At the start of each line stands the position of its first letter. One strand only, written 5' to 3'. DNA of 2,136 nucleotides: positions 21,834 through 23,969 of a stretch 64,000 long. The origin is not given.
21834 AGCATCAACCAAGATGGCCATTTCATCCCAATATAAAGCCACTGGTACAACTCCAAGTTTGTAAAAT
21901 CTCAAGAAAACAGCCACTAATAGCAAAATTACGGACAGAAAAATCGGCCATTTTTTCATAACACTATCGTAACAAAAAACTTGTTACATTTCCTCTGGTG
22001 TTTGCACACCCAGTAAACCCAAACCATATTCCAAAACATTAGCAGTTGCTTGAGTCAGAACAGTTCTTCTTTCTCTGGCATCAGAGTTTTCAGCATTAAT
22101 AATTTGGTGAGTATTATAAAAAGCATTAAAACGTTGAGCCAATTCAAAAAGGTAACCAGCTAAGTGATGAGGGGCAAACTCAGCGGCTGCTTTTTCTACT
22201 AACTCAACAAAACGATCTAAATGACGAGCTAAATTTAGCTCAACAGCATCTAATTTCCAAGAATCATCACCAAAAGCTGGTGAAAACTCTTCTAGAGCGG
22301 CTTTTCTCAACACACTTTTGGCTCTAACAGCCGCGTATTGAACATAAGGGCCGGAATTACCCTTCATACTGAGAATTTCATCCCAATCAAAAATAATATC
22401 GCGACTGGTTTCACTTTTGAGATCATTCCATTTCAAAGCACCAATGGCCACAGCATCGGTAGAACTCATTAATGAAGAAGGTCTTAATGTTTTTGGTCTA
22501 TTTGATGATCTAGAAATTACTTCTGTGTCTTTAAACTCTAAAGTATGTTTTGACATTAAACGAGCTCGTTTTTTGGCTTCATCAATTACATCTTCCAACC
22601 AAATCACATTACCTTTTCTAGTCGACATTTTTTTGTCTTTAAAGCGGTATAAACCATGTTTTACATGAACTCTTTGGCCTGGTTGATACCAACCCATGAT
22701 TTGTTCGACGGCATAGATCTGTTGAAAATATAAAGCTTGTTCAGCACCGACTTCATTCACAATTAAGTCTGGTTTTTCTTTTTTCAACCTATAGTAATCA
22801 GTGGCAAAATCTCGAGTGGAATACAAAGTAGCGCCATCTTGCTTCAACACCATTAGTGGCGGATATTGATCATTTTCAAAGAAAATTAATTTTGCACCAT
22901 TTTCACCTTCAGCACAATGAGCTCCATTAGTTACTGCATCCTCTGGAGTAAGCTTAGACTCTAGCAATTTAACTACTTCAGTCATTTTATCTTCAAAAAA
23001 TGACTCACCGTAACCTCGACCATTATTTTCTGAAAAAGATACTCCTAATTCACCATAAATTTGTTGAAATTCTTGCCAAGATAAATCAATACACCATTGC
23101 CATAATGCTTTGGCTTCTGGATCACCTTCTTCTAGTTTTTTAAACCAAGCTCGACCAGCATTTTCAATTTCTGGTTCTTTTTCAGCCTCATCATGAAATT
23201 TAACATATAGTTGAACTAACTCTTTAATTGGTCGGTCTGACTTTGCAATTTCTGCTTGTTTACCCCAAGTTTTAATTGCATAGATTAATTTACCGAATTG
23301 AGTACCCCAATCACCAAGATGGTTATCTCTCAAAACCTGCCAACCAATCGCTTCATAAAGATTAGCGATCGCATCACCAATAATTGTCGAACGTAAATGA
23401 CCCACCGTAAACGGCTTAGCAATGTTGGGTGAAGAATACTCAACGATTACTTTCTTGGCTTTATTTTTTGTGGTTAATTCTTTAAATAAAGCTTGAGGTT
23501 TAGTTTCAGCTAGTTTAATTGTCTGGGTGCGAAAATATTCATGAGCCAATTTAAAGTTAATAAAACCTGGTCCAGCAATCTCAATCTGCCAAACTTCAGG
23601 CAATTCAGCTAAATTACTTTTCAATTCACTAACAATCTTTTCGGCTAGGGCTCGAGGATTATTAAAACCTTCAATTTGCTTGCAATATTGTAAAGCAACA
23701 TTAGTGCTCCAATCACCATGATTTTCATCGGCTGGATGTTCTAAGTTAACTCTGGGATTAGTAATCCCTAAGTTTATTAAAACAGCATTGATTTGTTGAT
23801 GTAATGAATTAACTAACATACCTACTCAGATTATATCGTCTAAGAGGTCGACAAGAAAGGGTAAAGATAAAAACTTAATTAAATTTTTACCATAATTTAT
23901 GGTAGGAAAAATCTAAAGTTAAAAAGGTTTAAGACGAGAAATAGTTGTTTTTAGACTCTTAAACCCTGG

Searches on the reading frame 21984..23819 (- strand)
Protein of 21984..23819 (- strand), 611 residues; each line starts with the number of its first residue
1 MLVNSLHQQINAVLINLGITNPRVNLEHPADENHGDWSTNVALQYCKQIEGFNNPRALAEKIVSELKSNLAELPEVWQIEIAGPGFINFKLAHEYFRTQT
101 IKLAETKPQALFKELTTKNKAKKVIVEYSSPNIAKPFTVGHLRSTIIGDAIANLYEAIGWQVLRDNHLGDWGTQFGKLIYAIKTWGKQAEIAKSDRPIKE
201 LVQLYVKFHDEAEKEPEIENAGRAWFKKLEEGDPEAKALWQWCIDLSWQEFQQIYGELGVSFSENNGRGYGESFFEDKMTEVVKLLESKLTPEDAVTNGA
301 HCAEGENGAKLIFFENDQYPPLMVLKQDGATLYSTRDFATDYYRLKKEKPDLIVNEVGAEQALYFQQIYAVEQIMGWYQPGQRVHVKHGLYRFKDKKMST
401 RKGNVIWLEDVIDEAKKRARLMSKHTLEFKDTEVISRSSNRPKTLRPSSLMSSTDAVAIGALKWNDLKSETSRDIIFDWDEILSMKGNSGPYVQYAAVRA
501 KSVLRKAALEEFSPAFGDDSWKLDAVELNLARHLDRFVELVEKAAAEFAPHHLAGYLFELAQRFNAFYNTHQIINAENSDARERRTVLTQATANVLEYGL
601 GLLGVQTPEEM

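Call 42: search_protein_families(library=pfam, proteins=[window:21984-23819:-], max_evalue=0.0001)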
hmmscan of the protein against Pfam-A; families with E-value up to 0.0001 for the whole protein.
window:21984-23819:- (611 aa): 3 families
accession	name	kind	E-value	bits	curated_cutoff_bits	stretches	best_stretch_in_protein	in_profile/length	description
PF00750.26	tRNA-synt_1d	-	5.3e-82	276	23.3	1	117-479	15-349/349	tRNA synthetases class I (R), catalytic domain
PF05746.21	DALR_1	-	3.7e-29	101.6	22.3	1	493-611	1-117/117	DALR anticodon binding domain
PF03485.21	Arg_tRNA_synt_N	-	2.2e-17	63.9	21.5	1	5-91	2-85/85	Arginyl tRNA synthetase N terminal domain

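Call 66: list_cluster_members(proteins=[P0001, P0002, window:21987-23819:-, P0008, P0003])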
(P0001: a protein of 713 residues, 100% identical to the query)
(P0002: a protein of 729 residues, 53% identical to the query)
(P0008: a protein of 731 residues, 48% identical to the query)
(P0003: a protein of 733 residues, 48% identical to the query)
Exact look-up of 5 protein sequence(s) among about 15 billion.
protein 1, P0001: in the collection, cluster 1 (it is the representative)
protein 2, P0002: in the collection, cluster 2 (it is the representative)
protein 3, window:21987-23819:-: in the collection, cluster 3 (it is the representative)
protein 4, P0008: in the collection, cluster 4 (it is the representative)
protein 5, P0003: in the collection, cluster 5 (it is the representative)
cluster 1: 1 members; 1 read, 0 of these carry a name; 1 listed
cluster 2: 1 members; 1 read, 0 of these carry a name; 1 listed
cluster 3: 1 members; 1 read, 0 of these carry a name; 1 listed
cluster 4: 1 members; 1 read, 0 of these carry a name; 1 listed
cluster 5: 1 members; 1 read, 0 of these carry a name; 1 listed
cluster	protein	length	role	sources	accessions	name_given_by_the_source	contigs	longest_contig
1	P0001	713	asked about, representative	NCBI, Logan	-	-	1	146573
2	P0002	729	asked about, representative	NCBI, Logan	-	-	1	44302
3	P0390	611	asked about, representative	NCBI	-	-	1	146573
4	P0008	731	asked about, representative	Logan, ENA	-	-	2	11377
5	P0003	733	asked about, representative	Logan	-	-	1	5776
